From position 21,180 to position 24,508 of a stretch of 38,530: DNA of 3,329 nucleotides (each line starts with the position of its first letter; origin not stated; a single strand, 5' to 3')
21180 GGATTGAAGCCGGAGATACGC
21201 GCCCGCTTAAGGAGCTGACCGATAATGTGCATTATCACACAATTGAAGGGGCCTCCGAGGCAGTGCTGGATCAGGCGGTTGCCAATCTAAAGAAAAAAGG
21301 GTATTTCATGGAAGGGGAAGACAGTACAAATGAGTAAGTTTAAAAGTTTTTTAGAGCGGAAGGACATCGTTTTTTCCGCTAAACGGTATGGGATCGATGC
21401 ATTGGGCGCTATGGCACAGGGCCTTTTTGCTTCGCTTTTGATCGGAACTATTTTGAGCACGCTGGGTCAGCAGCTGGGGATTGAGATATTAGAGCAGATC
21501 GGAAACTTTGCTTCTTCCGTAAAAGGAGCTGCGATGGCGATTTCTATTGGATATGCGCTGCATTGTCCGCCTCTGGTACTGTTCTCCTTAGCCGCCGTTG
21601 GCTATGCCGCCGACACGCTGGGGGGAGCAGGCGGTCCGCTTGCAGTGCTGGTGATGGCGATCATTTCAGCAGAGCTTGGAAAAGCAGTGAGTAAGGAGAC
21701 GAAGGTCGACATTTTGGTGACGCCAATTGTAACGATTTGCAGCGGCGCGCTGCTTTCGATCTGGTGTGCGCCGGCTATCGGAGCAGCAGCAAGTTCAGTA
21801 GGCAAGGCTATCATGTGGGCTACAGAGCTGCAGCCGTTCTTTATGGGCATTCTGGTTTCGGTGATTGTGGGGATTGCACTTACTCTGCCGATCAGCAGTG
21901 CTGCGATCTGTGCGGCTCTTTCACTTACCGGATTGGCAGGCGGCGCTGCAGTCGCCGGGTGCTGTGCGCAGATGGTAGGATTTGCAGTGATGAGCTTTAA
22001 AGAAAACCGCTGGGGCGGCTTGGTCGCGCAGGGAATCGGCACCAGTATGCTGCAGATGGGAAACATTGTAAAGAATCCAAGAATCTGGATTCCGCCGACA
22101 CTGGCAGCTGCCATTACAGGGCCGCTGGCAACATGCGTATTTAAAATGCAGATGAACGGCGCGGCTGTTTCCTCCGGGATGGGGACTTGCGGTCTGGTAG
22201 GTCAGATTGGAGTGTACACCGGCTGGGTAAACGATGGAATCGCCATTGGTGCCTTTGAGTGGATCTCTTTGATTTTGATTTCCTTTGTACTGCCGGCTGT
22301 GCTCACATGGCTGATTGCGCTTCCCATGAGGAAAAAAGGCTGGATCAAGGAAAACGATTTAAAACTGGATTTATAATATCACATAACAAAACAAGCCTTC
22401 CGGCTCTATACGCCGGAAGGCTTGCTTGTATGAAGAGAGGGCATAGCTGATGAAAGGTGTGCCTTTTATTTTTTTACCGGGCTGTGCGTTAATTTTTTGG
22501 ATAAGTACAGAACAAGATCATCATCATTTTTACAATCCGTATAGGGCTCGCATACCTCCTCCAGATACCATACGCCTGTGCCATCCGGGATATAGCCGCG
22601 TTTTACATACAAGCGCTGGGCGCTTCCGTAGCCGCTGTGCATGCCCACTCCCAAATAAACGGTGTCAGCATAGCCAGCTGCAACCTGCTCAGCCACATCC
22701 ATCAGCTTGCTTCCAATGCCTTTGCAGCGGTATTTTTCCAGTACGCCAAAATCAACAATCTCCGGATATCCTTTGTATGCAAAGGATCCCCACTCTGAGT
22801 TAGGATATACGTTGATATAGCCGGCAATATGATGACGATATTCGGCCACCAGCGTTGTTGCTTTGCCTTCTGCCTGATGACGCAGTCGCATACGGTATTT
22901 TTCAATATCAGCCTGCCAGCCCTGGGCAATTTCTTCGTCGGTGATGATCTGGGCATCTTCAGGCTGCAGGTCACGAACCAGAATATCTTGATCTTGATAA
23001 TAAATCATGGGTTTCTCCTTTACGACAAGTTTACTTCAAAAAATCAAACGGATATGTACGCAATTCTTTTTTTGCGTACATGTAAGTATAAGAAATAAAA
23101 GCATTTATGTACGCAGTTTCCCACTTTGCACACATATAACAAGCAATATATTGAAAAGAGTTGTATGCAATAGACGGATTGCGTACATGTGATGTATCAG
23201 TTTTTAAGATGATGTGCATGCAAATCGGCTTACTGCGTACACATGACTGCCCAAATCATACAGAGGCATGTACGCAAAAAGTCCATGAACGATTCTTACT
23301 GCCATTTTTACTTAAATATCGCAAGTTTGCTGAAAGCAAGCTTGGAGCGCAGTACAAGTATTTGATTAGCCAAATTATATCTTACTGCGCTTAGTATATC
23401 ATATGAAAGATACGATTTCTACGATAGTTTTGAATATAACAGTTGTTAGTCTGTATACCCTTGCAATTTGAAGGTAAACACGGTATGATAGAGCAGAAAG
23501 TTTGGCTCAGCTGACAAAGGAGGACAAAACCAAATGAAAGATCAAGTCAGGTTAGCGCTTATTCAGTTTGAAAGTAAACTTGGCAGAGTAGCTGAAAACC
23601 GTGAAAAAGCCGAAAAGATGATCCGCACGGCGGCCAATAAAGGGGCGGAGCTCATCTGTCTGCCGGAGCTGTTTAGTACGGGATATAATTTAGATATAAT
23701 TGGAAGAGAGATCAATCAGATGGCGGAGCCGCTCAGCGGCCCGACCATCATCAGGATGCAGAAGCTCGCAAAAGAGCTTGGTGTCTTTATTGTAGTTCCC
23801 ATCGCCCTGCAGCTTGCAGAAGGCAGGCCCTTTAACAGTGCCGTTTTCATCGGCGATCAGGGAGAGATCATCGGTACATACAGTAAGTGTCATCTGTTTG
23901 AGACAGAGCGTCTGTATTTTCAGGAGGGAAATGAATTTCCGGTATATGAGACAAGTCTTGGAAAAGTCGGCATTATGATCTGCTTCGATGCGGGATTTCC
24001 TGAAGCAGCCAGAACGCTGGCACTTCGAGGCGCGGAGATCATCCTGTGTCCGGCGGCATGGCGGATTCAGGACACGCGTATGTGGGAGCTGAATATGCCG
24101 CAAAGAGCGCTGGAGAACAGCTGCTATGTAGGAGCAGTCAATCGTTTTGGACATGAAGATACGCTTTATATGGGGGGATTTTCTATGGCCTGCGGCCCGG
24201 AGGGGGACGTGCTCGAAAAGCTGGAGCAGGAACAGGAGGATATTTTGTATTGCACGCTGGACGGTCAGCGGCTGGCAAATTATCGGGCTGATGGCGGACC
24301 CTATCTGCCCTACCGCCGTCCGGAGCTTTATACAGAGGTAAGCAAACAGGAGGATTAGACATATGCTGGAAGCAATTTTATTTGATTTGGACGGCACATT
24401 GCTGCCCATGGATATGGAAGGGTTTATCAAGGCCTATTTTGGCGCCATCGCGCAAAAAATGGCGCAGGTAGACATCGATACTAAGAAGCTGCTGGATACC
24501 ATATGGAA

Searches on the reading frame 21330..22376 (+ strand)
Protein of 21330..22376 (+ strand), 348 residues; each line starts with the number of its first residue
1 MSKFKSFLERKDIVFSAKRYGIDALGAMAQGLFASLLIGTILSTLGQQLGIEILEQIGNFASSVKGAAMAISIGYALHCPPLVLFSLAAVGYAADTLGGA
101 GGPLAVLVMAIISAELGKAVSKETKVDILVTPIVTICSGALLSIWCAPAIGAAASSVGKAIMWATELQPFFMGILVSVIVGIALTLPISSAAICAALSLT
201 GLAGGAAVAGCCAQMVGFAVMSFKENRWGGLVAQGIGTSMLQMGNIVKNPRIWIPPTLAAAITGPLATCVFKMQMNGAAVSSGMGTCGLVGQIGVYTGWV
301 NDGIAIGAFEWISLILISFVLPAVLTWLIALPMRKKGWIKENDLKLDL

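Call 29: search_protein_families(library=pfam, proteins=[window:21330-22376:+], max_evalue=0.001)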
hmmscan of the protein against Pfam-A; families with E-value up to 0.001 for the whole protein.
window:21330-22376:+ (348 aa): 1 family
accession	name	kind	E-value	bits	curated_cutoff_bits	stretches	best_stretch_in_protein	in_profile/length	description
PF13303.11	PTS_EIIC_2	-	5.9e-94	315.2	28.9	1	23-346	2-327/327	Phosphotransferase system, EIIC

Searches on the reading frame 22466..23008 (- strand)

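Call 29: search_protein_families(library=pfam, proteins=[window:22466-23008:-], max_evalue=0.001)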
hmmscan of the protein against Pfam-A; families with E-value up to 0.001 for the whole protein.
window:22466-23008:- (180 aa): 3 families
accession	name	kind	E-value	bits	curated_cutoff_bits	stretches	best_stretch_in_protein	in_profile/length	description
PF00583.31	Acetyltransf_1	-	1.9e-12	47.9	20.7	1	35-139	16-116/116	Acetyltransferase (GNAT) family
PF13508.13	Acetyltransf_7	-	5e-10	40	27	1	50-140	3-83/84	Acetyltransferase (GNAT) domain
PF13673.13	Acetyltransf_10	-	5.4e-08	33.3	23.6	1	22-142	5-110/128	Acetyltransferase (GNAT) domain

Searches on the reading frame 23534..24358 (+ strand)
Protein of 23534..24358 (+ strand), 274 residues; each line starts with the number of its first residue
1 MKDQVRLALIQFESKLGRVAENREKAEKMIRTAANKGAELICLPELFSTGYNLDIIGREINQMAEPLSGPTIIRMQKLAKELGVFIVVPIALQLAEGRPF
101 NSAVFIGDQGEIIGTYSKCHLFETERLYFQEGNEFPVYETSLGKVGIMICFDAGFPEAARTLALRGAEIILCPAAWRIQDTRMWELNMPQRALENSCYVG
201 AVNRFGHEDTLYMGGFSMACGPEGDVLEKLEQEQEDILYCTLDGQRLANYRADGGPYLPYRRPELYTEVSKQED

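Call 29: search_protein_families(library=pfam, proteins=[window:23534-24358:+], max_evalue=0.001)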
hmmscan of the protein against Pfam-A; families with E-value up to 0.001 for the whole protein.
window:23534-24358:+ (274 aa): 1 family
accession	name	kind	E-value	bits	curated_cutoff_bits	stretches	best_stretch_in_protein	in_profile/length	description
PF00795.27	CN_hydrolase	-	8.8e-58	196.1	23.2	1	6-251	1-255/256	Carbon-nitrogen hydrolase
